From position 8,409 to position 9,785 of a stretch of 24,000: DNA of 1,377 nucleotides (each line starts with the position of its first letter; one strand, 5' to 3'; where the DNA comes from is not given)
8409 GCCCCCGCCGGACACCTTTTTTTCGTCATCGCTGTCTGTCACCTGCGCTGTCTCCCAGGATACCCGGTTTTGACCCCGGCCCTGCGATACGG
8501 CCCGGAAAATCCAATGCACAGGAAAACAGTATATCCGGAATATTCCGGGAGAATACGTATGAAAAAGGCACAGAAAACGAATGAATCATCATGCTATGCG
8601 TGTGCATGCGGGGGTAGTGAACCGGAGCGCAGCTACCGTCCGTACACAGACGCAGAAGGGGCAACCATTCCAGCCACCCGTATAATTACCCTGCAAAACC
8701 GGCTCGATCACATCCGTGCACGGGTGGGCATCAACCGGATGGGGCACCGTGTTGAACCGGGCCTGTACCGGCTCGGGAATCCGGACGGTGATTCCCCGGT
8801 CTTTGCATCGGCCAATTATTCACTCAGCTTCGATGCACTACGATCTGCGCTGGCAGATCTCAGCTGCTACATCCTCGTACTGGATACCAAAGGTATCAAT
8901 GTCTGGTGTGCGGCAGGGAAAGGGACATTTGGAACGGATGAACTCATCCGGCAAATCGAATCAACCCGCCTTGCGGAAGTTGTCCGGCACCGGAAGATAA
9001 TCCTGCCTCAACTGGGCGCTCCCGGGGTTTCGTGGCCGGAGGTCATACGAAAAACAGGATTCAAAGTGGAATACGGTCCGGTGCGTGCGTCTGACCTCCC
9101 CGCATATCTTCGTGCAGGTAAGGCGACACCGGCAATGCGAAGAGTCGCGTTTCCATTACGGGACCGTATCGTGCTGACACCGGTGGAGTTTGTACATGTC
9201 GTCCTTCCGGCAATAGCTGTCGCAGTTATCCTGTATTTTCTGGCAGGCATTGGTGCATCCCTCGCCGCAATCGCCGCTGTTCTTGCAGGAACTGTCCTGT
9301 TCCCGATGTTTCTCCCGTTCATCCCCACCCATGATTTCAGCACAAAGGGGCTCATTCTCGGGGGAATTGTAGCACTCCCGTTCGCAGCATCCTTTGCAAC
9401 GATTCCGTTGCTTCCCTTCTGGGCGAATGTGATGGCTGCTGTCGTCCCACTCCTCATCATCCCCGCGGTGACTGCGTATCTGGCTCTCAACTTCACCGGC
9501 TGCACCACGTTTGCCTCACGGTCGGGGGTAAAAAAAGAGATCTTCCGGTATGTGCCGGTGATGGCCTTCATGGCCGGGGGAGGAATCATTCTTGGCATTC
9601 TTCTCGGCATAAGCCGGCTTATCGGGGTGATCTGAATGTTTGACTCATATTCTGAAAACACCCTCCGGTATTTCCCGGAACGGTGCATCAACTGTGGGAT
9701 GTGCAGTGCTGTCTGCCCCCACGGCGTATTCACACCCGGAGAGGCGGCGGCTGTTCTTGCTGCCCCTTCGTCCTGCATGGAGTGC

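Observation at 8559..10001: hgcA-hgcB mercury-methylation gene pair in a diazotrophic methanogen-type context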

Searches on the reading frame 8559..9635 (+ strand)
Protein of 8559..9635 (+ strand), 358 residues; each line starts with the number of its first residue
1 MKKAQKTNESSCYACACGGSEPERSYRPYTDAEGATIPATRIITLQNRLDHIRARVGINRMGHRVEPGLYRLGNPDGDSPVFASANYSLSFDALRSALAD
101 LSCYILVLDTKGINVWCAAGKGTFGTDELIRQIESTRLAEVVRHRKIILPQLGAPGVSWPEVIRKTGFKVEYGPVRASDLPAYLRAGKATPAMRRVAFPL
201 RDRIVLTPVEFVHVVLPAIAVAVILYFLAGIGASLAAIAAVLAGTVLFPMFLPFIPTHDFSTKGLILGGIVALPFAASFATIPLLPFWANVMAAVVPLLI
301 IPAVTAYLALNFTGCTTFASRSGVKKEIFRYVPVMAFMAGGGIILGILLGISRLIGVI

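Call 4: search_protein_families(library=pfam, proteins=[window:8559-9635:+], max_evalue=0.01)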
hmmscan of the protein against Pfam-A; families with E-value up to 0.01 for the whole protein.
window:8559-9635:+ (358 aa): 1 family
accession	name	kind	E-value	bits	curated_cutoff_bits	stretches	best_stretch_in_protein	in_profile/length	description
PF03599.22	CdhD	-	2.4e-15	56.6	24.8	1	63-181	266-384/387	CO dehydrogenase/acetyl-CoA synthase delta subunit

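Call 5: search_protein_families(library=ncbifam, proteins=[window:8559-9635:+], max_evalue=0.01)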
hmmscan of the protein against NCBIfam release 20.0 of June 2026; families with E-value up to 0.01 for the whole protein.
window:8559-9635:+ (358 aa): 3 families
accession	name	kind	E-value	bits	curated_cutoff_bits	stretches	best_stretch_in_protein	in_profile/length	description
NF040863.1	HgcA_corrinoid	equivalog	6.9e-133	442.8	275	1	43-348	8-321/325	mercury methylation corrinoid protein HgcA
NF043039.1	HgcAB_like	equivalog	5.4e-62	210.4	285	1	61-319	12-279/350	HgcAB-like fusion protein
NF003195.0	PRK04165.1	equivalog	8.5e-22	77.6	306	1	63-186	322-445/450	acetyl-CoA decarbonylase/synthase complex subunit gamma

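Call 8: find_homologous_proteins(query=window:8559-9635:+, max_evalue=1e-10)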
Query window:8559-9635:+ (358 aa): 8000 proteins with E <= 1e-10 among 8000 candidates; the best 120 are listed.
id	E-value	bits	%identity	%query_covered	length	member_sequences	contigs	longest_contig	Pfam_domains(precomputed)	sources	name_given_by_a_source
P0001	1.0e-232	790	100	100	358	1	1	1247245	PF03599.23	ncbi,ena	-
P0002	1.5e-182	625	80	100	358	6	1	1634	PF03599.23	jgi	jgi:hypothetical protein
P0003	2.9e-180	617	78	100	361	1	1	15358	PF03599.23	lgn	-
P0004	2.5e-179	614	79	100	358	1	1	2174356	PF03599.23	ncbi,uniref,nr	ncbi:carbon monoxide dehydrogenase [Methanogenium marinum]|uniref:Carbon monoxide dehydrogenase n=1 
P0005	5.4e-179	613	79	100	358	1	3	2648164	PF03599.23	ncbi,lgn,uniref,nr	ncbi:mercury methylation corrinoid protein HgcA [Methanogenium organophilum]|uniref:Mercury methylat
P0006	1.8e-172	592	76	100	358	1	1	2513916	PF03599.23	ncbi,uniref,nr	ncbi:carbon monoxide dehydrogenase [Methanogenium sp. S4BF]|uniref:mercury methylation corrinoid pro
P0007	8.6e-172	589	81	92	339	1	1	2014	PF03599.23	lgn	-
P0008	6.3e-155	534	80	85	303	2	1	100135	PF03599.23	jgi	-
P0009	7.6e-155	534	70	99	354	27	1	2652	PF03599.23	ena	-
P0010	5.3e-153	528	69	100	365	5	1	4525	PF03599.23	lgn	-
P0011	5.4e-152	524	72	97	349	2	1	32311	PF03599.23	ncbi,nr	ncbi:MAG: carbon monoxide dehydrogenase [Methanoregula sp.]|nr:carbon monoxide dehydrogenase [Methan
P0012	7.2e-152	524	69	98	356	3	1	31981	PF03599.23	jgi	jgi:hypothetical protein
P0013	8.8e-152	524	70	99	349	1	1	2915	PF03599.23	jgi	-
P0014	9.4e-152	524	74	89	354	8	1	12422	PF03599.23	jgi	-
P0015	4.1e-151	521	67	99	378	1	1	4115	PF03599.23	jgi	jgi:hypothetical protein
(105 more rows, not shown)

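Call 9: search_solved_structures(query=window:8559-9635:+, max_evalue=0.01, show_alignments=2)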
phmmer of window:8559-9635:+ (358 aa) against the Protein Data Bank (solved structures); distinct sequences matched with E-value up to 0.01: 3.
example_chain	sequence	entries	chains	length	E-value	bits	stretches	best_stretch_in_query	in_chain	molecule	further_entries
2h9a_A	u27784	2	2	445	5.9e-12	48.9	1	64-185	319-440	Carbon monoxide dehydrogenase corrinoid/iron-sulfur protein, gamma subunit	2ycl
4c1n_A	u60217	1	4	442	6.1e-12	48.8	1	64-185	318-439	CARBON MONOXIDE DEHYDROGENASE CORRINOID/IRON-SULFUR PROTEIN, GAMMA SUBUNIT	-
4djd_C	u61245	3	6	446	2.8e-09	40.1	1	63-189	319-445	Corrinoid/iron-sulfur protein large subunit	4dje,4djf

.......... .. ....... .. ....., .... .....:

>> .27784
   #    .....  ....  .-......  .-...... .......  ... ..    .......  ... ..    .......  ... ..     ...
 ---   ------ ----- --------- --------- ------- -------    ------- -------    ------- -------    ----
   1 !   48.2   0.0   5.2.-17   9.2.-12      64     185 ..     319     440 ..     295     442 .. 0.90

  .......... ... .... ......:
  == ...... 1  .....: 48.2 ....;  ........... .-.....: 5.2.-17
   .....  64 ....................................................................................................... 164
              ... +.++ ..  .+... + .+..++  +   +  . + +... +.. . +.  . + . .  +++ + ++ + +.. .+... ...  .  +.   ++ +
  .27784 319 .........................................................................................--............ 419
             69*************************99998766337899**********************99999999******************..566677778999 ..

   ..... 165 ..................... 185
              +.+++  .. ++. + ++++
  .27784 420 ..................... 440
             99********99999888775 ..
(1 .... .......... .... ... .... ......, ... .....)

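Call 10: find_encoding_contigs(protein=P0001, flank=10000, max_places=3)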
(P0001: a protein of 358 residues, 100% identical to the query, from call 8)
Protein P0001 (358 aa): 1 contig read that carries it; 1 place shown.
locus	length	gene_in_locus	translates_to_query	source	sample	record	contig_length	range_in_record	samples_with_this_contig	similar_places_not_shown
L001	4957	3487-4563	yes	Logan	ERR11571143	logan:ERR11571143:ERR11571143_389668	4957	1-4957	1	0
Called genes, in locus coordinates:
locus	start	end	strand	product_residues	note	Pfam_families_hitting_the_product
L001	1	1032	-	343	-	PF11288:DUF3089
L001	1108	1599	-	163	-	PF01022:HTH_5, PF12840:HTH_20, PF13601:HTH_34 (weak)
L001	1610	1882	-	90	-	-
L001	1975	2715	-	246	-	-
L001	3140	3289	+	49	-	-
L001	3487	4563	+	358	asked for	PF03599:CdhD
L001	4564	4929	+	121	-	PF14697:Fer4_21 (faint), PF00037:Fer4, PF12797:Fer4_2 (faint), PF12837:Fer4_6 (weak), PF13237:Fer4_10 (weak), PF12838:Fer4_7, PF13187:Fer4_9, PF13484:Fer4_16 (faint)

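Call 13: find_related_loci(query=window:8559-9635:+, collection=genome_contigs, flank=10000)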
Query window:8559-9635:+ (358 aa) in genome_contigs; peptide patterns used: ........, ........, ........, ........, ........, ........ (x = any residue, [..] = any of these).
600 stretches matched a pattern (row limit reached: there are more); 434 encode a relative of the query (tblastn E <= 1e-3); the best 80 are kept; 80 distinct loci.
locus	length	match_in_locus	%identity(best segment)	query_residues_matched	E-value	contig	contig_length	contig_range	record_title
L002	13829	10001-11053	70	2-356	9e-158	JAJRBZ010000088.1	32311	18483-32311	MAG: Methanoregula sp. isolate OWC_0051 OWC_0051_k121_14390703, whole genome shotgun sequence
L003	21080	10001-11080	67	2-358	1e-155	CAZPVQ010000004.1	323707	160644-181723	MAG TPA_asm: uncultured Methanoregula sp. isolate SRP302447_co3_209 genome assembly, contig: NODE_70_length_323707_cov_3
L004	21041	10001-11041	68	16-358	1e-152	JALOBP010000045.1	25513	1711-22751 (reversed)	MAG: Methanoregula sp. isolate SO_2017_LW3 bin 26 NODE_4886_length_25513_cov_1.390136_LW162_2017, whole genome shotgun s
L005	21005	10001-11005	69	15-358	2e-151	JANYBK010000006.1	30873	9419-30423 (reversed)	MAG: Methanomicrobiales archaeon isolate GL140_5_metabat_83 GL140_5_k141_1260259, whole genome shotgun sequence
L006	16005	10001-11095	67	5-358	3e-150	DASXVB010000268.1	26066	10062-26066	MAG TPA_asm: Methanosarcina sp. isolate SMAG_U4733 k141_273568, whole genome shotgun sequence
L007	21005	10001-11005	68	15-358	4e-149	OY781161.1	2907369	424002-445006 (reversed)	MAG: uncultured Methanoregula sp. isolate bdb6c56a-0f97-41a9-9319-40fe56c94967 genome assembly, chromosome: 1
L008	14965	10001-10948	75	43-358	1e-148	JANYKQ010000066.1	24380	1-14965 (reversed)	MAG: Methanomicrobiales archaeon isolate GL140_5_metabinner_223_sub GL140_5_k141_1609042, whole genome shotgun sequence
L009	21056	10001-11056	64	5-357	4e-148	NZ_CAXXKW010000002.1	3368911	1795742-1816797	MAG: uncultured Methanolobus sp. isolate 63462039-51cf-4655-9c85-af1f4e349c88 contig_2, whole genome shotgun sequence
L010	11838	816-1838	67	9-358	1e-146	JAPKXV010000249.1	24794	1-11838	MAG: Methanoregula sp. isolate LacPavin_0419_WC90_MAG_52_8 LacPavin_0419_WC90_scaffold_247807, whole genome shotgun sequ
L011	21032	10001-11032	69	5-356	2e-144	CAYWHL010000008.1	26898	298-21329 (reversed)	MAG TPA_asm: uncultured Methanoregula sp. isolate SRP178699_co1_135 genome assembly, contig: NODE_1981_length_26898_cov_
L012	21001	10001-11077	61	2-358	1e-142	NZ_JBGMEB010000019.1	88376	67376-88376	MAG: Methanomethylovorans sp. isolate DMCM NODE_51_length_88376_cov_28.150053, whole genome shotgun sequence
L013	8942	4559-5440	74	47-339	3e-142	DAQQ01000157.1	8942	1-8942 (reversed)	MAG TPA_asm: Methanosarcina sp. UBA7 UBA7_contig_737, whole genome shotgun sequence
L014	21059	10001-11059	64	4-358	5e-141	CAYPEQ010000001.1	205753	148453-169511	MAG TPA_asm: uncultured Methanoregula sp. isolate binchicken_co3_514 genome assembly, contig: NODE_77_length_205753_cov_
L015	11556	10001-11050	66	5-338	8e-140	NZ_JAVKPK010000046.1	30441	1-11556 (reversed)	Methanosarcina sp. Z-7115 46, whole genome shotgun sequence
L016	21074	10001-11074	66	3-358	1e-137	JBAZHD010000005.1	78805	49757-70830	MAG: Methanoregula sp. isolate SO_2017_LW3_61 NODE_626_length_78805_cov_3.851509_LW162_2017, whole genome shotgun sequen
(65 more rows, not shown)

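Call 14: list_cluster_members(proteins=[window:8559-9635:+, window:9636-10001:+, window:13791-15428:+, window:1578-3281:-, window:10247-11326:+])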
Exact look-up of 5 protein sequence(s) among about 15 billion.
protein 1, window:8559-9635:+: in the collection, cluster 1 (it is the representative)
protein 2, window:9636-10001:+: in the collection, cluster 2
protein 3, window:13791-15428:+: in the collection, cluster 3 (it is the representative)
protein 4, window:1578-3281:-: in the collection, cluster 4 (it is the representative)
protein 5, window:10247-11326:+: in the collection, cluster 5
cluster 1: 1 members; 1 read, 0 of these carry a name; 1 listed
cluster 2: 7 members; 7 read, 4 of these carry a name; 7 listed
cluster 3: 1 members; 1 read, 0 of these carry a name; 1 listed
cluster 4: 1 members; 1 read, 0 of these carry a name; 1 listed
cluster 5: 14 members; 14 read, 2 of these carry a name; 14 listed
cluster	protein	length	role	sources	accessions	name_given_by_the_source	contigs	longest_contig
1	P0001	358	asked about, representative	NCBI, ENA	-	-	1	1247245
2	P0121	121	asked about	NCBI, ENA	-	-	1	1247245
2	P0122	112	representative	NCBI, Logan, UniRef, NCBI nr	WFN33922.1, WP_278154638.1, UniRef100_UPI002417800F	ferredoxin family protein [Methanogenium sp. S4BF] | mercury methylation ferredoxin HgcB n=1 Tax=Methanogenium sp. S4BF TaxID=1789226 ... | mercury methylation ferredoxin HgcB [Methanogenium sp. S4BF]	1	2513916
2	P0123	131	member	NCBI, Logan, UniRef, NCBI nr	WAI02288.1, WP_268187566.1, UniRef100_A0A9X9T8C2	mercury methylation ferredoxin HgcB [Methanogenium organophilum] | Mercury methylation ferredoxin HgcB n=1 Tax=Methanogenium organophilum TaxID=2199 ...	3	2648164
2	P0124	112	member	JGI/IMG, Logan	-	ferredoxin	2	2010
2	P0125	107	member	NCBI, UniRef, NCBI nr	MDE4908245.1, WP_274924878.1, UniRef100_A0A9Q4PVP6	4Fe-4S binding protein [Methanogenium marinum] | 4Fe-4S binding protein n=1 Tax=Methanogenium marinum TaxID=348610 RepID=A0A9Q4PVP6_9EURY | mercury methylation ferredoxin HgcB [Methanogenium marinum]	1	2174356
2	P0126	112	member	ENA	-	-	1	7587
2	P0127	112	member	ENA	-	-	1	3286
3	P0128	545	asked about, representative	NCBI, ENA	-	-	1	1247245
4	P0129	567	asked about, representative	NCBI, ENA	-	-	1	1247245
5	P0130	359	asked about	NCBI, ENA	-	-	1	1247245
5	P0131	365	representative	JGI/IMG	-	-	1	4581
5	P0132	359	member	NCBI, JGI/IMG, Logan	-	ACR3 family arsenite transporter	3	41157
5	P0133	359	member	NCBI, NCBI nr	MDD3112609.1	MAG: ACR3 family arsenite efflux transporter [Methanofollis liminatans] | ACR3 family arsenite efflux transporter [Methanofollis liminatans]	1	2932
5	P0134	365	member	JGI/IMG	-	-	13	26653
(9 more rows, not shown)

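Call 15: find_encoding_contigs(protein=P0005, flank=10000, max_places=2)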
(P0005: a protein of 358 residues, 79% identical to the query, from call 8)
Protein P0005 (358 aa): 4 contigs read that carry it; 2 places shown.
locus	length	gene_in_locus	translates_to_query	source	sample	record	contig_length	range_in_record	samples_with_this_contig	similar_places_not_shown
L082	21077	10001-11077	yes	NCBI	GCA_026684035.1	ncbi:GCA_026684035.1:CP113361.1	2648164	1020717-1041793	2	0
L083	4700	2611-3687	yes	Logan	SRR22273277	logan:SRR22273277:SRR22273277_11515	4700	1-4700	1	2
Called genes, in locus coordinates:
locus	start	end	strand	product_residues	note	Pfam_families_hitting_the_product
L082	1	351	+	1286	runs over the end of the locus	PF00112:Peptidase_C1, PF18560:Lectin_like, PF05048:NosD, PF13229:Beta_helix (weak), PF05048:NosD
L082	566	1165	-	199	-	PF18955:DUF5698, PF10035:DUF2179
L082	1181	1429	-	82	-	PF04463:2-thiour_desulf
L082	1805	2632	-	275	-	PF04471:Mrr_cat (weak), PF14520:HHH_5 (faint), PF22357:AF1548-like_C (weak)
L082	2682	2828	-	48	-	-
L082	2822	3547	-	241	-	PF00561:Abhydrolase_1, PF12697:Abhydrolase_6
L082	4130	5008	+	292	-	PF00924:MS_channel_2nd, PF21082:MS_channel_3rd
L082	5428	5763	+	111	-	-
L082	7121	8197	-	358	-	PF11288:DUF3089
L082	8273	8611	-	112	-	PF12840:HTH_20, PF01022:HTH_5, PF13601:HTH_34 (faint)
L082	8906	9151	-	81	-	-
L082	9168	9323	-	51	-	-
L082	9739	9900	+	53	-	-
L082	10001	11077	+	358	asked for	PF03599:CdhD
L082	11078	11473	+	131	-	PF12838:Fer4_7 (weak), PF13484:Fer4_16 (faint), PF12837:Fer4_6, PF13237:Fer4_10, PF00037:Fer4, PF12797:Fer4_2 (faint), PF14697:Fer4_21 (weak), PF13187:Fer4_9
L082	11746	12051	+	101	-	-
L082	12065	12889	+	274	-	PF00142:Fer4_NifH, PF01656:CbiA, PF02374:ArsA_ATPase (weak), PF10609:ParA (faint), PF13614:AAA_31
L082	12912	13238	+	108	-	PF00543:P-II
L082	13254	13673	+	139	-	PF00543:P-II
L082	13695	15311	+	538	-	PF00148:Oxidored_nitro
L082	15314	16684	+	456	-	PF00148:Oxidored_nitro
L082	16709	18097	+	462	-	PF00148:Oxidored_nitro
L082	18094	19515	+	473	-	PF00148:Oxidored_nitro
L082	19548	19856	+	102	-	PF01257:2Fe-2S_thioredx (weak), PF06999:Suc_Fer-like (faint)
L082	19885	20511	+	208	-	PF09582:AnfO_nitrog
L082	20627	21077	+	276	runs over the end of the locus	PF13531:SBP_bac_11, PF01547:SBP_bac_1, PF13416:SBP_bac_8 (faint), PF01547:SBP_bac_1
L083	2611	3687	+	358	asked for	PF03599:CdhD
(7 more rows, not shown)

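Call 16: find_encoding_contigs(protein=P0004, flank=10000, max_places=2)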
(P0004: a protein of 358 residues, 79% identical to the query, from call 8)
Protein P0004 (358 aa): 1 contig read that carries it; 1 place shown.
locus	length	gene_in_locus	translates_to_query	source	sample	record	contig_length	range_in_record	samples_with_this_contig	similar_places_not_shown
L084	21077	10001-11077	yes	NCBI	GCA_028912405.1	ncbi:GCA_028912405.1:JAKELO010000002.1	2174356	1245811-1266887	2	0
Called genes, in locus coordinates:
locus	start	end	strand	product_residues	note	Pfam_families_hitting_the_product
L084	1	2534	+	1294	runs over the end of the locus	PF00112:Peptidase_C1, PF18560:Lectin_like, PF05048:NosD, PF13229:Beta_helix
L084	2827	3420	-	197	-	PF18955:DUF5698, PF10035:DUF2179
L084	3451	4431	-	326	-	PF04463:2-thiour_desulf, PF08349:DUF1722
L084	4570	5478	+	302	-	PF01040:UbiA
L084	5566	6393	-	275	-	PF04471:Mrr_cat (weak)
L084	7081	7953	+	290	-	PF00924:MS_channel_2nd, PF21082:MS_channel_3rd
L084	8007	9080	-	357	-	PF11288:DUF3089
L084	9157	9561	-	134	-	PF01022:HTH_5, PF12840:HTH_20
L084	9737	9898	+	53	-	-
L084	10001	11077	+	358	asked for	PF03599:CdhD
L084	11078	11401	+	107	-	PF12838:Fer4_7 (weak), PF13183:Fer4_8 (faint), PF00037:Fer4, PF12797:Fer4_2 (weak), PF12837:Fer4_6, PF13237:Fer4_10, PF14697:Fer4_21 (weak), PF13187:Fer4_9, +1 more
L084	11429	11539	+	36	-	PF00005:ABC_tran (weak)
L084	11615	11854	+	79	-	-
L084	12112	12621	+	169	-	-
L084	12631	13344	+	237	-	PF13386:DsbD_2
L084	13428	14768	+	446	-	PF13240:Zn_Ribbon_1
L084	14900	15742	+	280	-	-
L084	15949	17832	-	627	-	PF02463:SMC_N (weak), PF13175:AAA_15, PF13514:AAA_27 (weak), PF13555:AAA_29 (weak), PF13304:AAA_21, PF20469:OLD-like_TOPRIM (weak)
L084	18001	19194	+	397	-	PF00248:Aldo_ket_red, PF13746:Fer4_18 (faint), PF13187:Fer4_9, PF13534:Fer4_17 (weak)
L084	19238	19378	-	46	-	PF02627:CMD (weak)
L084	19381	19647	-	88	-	-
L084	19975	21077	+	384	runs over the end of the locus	PF01544:CorA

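Call 35: predict_structure(alignment_id=A1)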
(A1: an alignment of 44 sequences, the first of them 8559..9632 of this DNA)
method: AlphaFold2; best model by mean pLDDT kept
length: 358 residues; sequences in the alignment: 44
mean_pLDDT: 74.4   pTM: 0.61
mean pLDDT of the five models: 74.4, 73.5, 72.7, 70.5, 70.2
residues with pLDDT >= 90: 76; 70-90: 173; 50-70: 56; < 50: 53
segments of 3 or more residues with pLDDT < 50: 1-34, 114-123, 315-323
pLDDT, mean of each block of 10 residues (from residue 1): 28 26 30 66 81 69 82 92 82 84 88 48 68 91 89 66 90 72 83 68 65 81 86 89 84 72 88 91 84 91 87 50 56 88 87 77
secondary structure, 60 per line:
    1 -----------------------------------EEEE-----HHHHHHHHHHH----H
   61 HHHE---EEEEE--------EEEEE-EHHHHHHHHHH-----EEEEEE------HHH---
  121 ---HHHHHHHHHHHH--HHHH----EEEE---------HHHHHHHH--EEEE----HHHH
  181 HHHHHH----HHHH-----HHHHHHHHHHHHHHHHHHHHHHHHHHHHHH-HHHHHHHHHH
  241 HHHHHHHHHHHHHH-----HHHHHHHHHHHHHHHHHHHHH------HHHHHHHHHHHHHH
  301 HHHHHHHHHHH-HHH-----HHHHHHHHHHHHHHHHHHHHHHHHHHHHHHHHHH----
elements in order: E36-39 H45-55 H60-63 E68-72 E81-85 H88-97 E103-108 H124-135 H138-141 E146-149 H159-166 E169-172 H177-186 H191-194 H200-229 H231-254 H260-280 H287-311 H321-354
